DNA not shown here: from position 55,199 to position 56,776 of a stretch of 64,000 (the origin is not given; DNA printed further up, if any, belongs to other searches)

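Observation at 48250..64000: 16-kb carbohydrate island combining NagA/NagB-type enzymes with a DegT aminotransferase, a Gfo/Idh/MocA oxidoreductase, a ceramidase-like amidase, a LarA-like protein, cupins, an SDR and KdgK: a candidate undescribed amino-sugar or aminocyclitol catabolic pathway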

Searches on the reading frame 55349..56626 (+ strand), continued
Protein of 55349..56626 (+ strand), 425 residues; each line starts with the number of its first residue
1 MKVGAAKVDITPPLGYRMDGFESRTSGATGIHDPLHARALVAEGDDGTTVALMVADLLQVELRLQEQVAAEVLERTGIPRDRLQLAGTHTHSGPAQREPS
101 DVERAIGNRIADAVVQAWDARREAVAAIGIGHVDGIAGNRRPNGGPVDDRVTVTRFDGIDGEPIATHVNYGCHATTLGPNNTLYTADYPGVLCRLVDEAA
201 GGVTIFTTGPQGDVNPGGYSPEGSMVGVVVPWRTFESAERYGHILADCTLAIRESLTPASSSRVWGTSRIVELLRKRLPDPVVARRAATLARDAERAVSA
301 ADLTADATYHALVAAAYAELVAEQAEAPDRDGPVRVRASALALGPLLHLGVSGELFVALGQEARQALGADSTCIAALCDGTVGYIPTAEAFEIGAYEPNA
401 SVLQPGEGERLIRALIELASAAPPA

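Call 35: find_homologous_proteins(query=L034:10001-11272:+, max_evalue=1e-20)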
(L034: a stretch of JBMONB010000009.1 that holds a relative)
Query L034:10001-11272:+ (423 aa): 780 proteins with E <= 1e-20 among 8000 candidates; the best 120 are listed.
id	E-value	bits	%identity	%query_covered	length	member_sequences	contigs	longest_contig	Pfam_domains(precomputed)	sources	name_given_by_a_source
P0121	6.3e-272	920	100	100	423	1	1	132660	PF04734.19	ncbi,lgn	ncbi:MAG: neutral/alkaline non-lysosomal ceramidase N-terminal domain-containing protein [Bacillota 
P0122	8.3e-222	755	82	100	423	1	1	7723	PF04734.19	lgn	-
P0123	2.1e-170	585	69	95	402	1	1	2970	PF04734.19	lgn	-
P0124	3.0e-170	585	65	99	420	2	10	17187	PF04734.19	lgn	-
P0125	6.8e-163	561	65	99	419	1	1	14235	PF04734.19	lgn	-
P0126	3.3e-158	545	60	99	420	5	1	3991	PF04734.19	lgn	-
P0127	3.6e-155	535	61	99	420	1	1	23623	PF04734.19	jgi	-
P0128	4.4e-151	522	58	100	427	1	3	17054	PF04734.19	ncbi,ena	-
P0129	6.3e-151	521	61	99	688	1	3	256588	PF01182.27,PF04734.19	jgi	jgi:glucosamine-6-phosphate deaminase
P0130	7.6e-151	521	60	97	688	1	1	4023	PF01182.27,PF04734.19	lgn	-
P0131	1.7e-147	510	58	100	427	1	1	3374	PF04734.19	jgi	jgi:hypothetical protein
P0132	2.0e-144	500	57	99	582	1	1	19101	PF07883.18,PF00190.29,PF04734.19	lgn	-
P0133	4.5e-144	499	58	99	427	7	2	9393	PF04734.19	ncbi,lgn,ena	-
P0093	1.1e-136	474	57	99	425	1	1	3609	PF04734.19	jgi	jgi:hypothetical protein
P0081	2.6e-136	473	56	99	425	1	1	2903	PF04734.19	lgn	-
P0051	3.0e-136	473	55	100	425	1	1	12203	PF04734.19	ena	-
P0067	2.2e-135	470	55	99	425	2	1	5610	PF04734.19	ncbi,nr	ncbi:MAG: neutral/alkaline non-lysosomal ceramidase N-terminal domain-containing protein [Chloroflex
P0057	3.2e-135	469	56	99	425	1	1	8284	PF04734.19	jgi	-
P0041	4.3e-135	469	54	99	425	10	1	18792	PF04734.19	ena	-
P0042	1.9e-134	467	55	100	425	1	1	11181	PF04734.19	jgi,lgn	jgi:hypothetical protein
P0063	3.7e-134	466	55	99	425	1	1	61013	PF04734.19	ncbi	-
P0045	3.8e-134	466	55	100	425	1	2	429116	PF04734.19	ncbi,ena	-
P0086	5.2e-134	465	55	99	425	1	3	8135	PF04734.19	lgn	-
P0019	9.7e-134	464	55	100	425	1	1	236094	PF04734.19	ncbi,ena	-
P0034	1.4e-133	464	55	97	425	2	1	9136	PF04734.19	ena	-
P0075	1.7e-133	464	56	99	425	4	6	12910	PF04734.19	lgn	-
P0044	1.8e-133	464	55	100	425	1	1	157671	PF04734.19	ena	-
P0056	2.2e-133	463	55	99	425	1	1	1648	PF04734.19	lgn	-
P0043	2.7e-133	463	55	100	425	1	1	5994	PF04734.19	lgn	-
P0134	2.7e-133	463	54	99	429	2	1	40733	PF04734.19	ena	-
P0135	3.6e-133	463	55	98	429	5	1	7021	PF04734.19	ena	-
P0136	4.1e-133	462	54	99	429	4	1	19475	PF04734.19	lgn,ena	-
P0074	6.0e-133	462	55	99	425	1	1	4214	PF04734.19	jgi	jgi:hypothetical protein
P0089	7.0e-133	462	54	99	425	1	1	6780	PF04734.19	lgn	-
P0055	9.4e-133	461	56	98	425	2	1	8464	PF04734.19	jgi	jgi:hypothetical protein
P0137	2.7e-132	460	55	99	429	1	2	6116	PF04734.19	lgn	-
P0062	2.9e-132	460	55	99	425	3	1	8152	PF04734.19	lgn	-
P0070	4.6e-132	459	54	96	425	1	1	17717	PF04734.19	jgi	jgi:hypothetical protein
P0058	7.4e-132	458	54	98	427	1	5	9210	PF04734.19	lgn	-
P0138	9.6e-132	458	54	99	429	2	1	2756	PF04734.19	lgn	-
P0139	1.3e-131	457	55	98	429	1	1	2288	PF04734.19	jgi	jgi:neutral ceramidase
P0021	1.7e-131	457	54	100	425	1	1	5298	PF04734.19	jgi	jgi:hypothetical protein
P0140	1.8e-131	457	56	98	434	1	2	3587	PF04734.19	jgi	jgi:neutral ceramidase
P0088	2.1e-131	457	55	98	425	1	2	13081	PF04734.19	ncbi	-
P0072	3.8e-131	456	55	99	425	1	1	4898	PF04734.19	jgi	jgi:hypothetical protein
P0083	4.3e-131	456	55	99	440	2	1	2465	PF04734.19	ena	-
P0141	5.3e-131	455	54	98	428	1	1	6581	PF04734.19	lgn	-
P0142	6.0e-131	455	54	99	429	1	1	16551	PF04734.19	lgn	-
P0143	6.4e-131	455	56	98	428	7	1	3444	PF04734.19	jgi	-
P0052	6.7e-131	455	54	99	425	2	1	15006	PF04734.19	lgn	-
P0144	7.9e-131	455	55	98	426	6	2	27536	PF04734.19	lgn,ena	-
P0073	9.3e-131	455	54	99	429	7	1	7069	PF04734.19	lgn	-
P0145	1.0e-130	455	56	99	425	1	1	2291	PF04734.19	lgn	-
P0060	1.0e-130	454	54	99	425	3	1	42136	PF04734.19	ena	-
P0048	1.2e-130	454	55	99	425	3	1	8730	PF04734.19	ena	-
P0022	1.4e-130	454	55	99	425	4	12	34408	PF04734.19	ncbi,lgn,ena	-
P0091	1.5e-130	454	55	99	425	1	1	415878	PF04734.19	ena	-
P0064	1.9e-130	454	53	99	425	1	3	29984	PF04734.19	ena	-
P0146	2.4e-130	453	54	99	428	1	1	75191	PF04734.19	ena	-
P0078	2.5e-130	453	56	99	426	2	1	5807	PF04734.19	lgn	-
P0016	3.2e-130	453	55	99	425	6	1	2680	PF04734.19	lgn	-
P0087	5.1e-130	452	55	97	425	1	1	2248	PF04734.19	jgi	jgi:hypothetical protein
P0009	5.6e-130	452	53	99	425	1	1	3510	PF04734.19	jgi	jgi:neutral ceramidase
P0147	6.1e-130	452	54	98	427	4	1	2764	PF04734.19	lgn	-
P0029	6.1e-130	452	53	100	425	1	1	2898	PF04734.19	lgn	-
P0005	8.1e-130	452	54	99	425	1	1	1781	PF04734.19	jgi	-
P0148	1.0e-129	451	55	97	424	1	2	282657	PF04734.19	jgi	jgi:neutral ceramidase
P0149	1.3e-129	451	55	99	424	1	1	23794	PF04734.19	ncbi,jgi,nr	ncbi:MAG: hypothetical protein QOI92_1991 [Chloroflexota bacterium]|jgi:hypothetical protein|nr:hypo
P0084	1.3e-129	451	55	99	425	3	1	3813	PF04734.19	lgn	-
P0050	1.4e-129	451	55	99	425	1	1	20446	PF04734.19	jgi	jgi:neutral ceramidase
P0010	1.5e-129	451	53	100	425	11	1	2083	PF04734.19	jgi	jgi:neutral ceramidase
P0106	1.6e-129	451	54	98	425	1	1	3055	PF04734.19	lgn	-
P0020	1.7e-129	450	54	100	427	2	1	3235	PF04734.19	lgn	-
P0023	1.8e-129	450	54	100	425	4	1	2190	PF04734.19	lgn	-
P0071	3.3e-129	450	54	99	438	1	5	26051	PF04734.19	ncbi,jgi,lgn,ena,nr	ncbi:MAG TPA: neutral/alkaline non-lysosomal ceramidase N-terminal domain-containing protein [Candid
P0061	3.7e-129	449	54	99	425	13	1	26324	PF04734.19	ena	-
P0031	3.8e-129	449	54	96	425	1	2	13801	PF04734.19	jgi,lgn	jgi:neutral ceramidase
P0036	4.2e-129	449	54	96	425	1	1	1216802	PF04734.19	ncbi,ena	-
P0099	4.2e-129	449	53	98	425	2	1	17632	PF04734.19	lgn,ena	-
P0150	5.6e-129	449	55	98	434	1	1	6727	PF04734.19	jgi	jgi:hypothetical protein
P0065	6.0e-129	449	53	99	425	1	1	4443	PF04734.19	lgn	-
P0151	6.3e-129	449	54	99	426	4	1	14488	PF04734.19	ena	-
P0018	6.4e-129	449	55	99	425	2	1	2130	PF04734.19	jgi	-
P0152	6.6e-129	449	53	99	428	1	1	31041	PF04734.19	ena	-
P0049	6.8e-129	449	54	99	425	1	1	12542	PF04734.19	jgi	jgi:hypothetical protein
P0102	1.1e-128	448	52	99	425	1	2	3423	PF04734.19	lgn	-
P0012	1.1e-128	448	54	96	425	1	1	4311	PF04734.19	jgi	jgi:hypothetical protein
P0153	1.1e-128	448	54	99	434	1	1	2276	PF04734.19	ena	-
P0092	1.2e-128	448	54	96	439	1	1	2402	PF04734.19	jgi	jgi:neutral/alkaline ceramidase-like enzyme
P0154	1.3e-128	448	55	99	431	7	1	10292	PF04734.19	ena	-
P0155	1.4e-128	448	54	98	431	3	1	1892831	PF04734.19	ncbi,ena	-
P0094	1.8e-128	447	53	99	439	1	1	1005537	PF04734.19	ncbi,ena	-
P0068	1.8e-128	447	53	99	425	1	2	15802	PF04734.19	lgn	-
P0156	1.9e-128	447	55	99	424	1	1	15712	PF04734.19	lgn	-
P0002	2.0e-128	447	54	99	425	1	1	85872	PF04734.19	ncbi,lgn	-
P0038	2.2e-128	447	54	100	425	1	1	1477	PF04734.19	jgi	-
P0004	2.4e-128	447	54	99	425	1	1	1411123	PF04734.19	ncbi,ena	-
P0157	3.3e-128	446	54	98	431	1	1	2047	PF04734.19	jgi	jgi:hypothetical protein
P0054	3.4e-128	446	53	99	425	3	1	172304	PF04734.19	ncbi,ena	-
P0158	3.7e-128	446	54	98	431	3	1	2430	PF04734.19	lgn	-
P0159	4.8e-128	446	53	99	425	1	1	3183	PF04734.19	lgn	-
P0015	6.4e-128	445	54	97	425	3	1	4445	PF04734.19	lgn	-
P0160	7.6e-128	445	53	99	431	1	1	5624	PF04734.19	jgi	jgi:neutral ceramidase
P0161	8.1e-128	445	53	96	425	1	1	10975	PF04734.19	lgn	-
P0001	9.5e-128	445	53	99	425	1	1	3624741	PF04734.19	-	-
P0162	1.2e-127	444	54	99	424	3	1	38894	PF04734.19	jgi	jgi:hypothetical protein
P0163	1.9e-127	444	53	100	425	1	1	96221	PF04734.19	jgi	-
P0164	2.1e-127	444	52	99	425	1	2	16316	PF04734.19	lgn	-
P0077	2.2e-127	444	54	99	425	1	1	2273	PF04734.19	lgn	-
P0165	2.4e-127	443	55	99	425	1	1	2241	PF04734.19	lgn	-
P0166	2.8e-127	443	55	99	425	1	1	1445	PF04734.19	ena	-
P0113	2.8e-127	443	53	98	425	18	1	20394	PF04734.19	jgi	jgi:neutral ceramidase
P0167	3.4e-127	443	53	100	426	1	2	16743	PF04734.19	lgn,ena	-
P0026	4.0e-127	443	52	99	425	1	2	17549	PF04734.19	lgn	-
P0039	4.6e-127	442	53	97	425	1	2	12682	PF04734.19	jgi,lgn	jgi:neutral ceramidase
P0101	5.2e-127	442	53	99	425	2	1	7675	PF04734.19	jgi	jgi:neutral ceramidase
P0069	5.4e-127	442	54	97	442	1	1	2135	PF04734.19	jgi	jgi:hypothetical protein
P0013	5.8e-127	442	54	99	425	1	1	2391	PF04734.19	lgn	-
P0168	6.1e-127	442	53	98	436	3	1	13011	PF04734.19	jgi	-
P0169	6.2e-127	442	55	96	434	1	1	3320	PF04734.19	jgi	jgi:neutral ceramidase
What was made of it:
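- Fusion proteins link the core enzymes (call 35).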

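Call 36: find_encoding_contigs(protein=P0129, flank=10000, max_places=2)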
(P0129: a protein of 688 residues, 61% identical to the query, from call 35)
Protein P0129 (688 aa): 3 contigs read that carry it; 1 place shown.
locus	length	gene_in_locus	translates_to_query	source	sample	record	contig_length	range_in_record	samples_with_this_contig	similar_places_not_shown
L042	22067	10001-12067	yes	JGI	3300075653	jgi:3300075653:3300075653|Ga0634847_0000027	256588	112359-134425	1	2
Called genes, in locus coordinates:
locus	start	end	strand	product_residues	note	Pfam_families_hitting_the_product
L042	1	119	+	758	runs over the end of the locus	PF01315:Ald_Xan_dh_C, PF02738:MoCoBD_1, PF20256:MoCoBD_2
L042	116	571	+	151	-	PF00111:Fer2 (weak), PF01799:Fer2_2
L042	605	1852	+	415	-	PF00067:p450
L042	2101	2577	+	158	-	PF10604:Polyketide_cyc2 (weak), PF08327:AHSA1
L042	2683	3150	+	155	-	-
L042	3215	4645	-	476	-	-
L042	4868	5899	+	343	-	PF00356:LacI, PF00532:Peripla_BP_1, PF13407:Peripla_BP_4, PF13377:Peripla_BP_3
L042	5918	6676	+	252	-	PF13580:SIS_2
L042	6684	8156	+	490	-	PF01547:SBP_bac_1, PF13416:SBP_bac_8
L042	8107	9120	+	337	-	PF00528:BPD_transp_1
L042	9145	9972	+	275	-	PF00528:BPD_transp_1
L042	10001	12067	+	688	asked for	PF04734:Ceramidase_alk, PF01182:Glucosamine_iso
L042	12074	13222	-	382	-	PF01979:Amidohydro_1, PF07969:Amidohydro_3 (weak)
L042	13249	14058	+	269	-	PF00106:adh_short, PF08659:KR, PF13561:adh_short_C2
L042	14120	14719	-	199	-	PF00005:ABC_tran (weak), PF08352:oligo_HPY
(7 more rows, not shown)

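Call 37: find_encoding_contigs(protein=P0132, flank=10000, max_places=2)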
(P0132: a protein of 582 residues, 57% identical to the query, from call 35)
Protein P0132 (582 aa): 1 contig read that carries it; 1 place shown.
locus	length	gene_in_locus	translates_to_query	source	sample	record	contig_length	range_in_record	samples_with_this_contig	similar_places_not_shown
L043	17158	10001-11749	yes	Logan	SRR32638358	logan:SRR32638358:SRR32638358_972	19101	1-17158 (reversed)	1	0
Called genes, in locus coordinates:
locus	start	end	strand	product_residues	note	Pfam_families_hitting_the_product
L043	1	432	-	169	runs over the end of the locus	PF01202:SKI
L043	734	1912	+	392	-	PF01979:Amidohydro_1, PF07969:Amidohydro_3 (weak)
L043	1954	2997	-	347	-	PF00356:LacI, PF00532:Peripla_BP_1, PF13407:Peripla_BP_4 (weak), PF13377:Peripla_BP_3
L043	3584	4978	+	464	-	PF01547:SBP_bac_1, PF13416:SBP_bac_8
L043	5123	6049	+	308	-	PF00528:BPD_transp_1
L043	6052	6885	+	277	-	PF00528:BPD_transp_1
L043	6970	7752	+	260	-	PF01182:Glucosamine_iso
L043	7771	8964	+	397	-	PF01041:DegT_DnrJ_EryC1, PF01212:Beta_elim_lyase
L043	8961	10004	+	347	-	PF01408:GFO_IDH_MocA, PF03447:NAD_binding_3 (weak), PF02894:GFO_IDH_MocA_C, PF22725:GFO_IDH_MocA_C3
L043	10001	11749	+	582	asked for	PF04734:Ceramidase_alk, PF00190:Cupin_1 (faint), PF07883:Cupin_2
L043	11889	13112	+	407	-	PF07969:Amidohydro_3 (faint), PF01979:Amidohydro_1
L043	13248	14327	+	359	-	PF00291:PALP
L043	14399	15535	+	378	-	PF07690:MFS_1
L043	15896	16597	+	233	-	PF03737:RraA-like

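Call 38: find_encoding_contigs(protein=P0128, flank=10000, max_places=2)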
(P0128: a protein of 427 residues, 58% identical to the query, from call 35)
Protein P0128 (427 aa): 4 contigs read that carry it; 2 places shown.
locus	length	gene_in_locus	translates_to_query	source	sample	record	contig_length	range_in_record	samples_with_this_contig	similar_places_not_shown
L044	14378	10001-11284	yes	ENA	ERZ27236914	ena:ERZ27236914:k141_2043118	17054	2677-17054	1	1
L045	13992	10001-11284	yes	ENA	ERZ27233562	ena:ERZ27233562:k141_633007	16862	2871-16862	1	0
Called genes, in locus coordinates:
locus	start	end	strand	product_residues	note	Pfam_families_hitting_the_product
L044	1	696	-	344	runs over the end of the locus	PF00892:EamA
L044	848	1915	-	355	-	PF00356:LacI, PF00532:Peripla_BP_1, PF13407:Peripla_BP_4 (weak), PF13377:Peripla_BP_3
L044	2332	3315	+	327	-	PF00296:Bac_luciferase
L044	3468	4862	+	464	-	PF01547:SBP_bac_1, PF13416:SBP_bac_8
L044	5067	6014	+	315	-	PF00528:BPD_transp_1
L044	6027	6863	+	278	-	PF00528:BPD_transp_1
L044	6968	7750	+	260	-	PF01182:Glucosamine_iso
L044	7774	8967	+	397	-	PF01041:DegT_DnrJ_EryC1, PF01212:Beta_elim_lyase (weak)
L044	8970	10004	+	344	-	PF01408:GFO_IDH_MocA, PF02894:GFO_IDH_MocA_C, PF22725:GFO_IDH_MocA_C3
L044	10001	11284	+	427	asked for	PF04734:Ceramidase_alk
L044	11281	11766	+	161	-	PF00190:Cupin_1, PF07883:Cupin_2, PF02311:AraC_binding (weak)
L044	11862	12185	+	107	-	PF12973:Cupin_7 (weak), PF01050:MannoseP_isomer (weak), PF07883:Cupin_2, PF02311:AraC_binding (weak)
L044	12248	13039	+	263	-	PF00106:adh_short, PF23441:SDR (faint), PF01370:Epimerase (weak), PF08659:KR, PF13561:adh_short_C2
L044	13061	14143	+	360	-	PF00294:PfkB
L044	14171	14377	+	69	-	?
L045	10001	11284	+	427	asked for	PF04734:Ceramidase_alk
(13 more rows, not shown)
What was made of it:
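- Cupin-cupin-SDR-PfkB form one operon tail in L044 (call 38).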

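Call 52: find_related_loci(query=A2, collection=metagenome_contigs, flank=10000)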
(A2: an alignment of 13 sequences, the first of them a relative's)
Query A2 (425 aa) in metagenome_contigs; peptide patterns used: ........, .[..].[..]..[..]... (x = any residue, [..] = any of these).
57 stretches matched a pattern; 38 encode a relative of the query (tblastn E <= 1e-3); 38 distinct loci.
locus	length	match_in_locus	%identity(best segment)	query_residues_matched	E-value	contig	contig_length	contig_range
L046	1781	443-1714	85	1-424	0e+0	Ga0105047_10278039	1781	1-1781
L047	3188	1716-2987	85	1-424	0e+0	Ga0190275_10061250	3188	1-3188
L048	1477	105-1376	79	1-424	0e+0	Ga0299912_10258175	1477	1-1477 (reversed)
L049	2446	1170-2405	78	1-412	0e+0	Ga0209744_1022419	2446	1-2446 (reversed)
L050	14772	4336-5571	77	1-412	0e+0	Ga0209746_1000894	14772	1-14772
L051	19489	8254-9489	74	1-412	0e+0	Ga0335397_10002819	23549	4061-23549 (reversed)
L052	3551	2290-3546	74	1-419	0e+0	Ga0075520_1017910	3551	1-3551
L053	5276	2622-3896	72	1-425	0e+0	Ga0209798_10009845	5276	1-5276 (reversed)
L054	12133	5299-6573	74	1-425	0e+0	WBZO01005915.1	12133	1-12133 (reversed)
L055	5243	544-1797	73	1-418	0e+0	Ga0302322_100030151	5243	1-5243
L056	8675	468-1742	71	1-425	0e+0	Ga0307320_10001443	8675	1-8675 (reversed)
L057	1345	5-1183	77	30-422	0e+0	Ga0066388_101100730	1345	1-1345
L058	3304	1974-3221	72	1-416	0e+0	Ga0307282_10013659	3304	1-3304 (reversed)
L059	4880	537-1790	68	1-418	0e+0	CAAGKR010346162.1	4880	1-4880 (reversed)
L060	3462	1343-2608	68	1-422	0e+0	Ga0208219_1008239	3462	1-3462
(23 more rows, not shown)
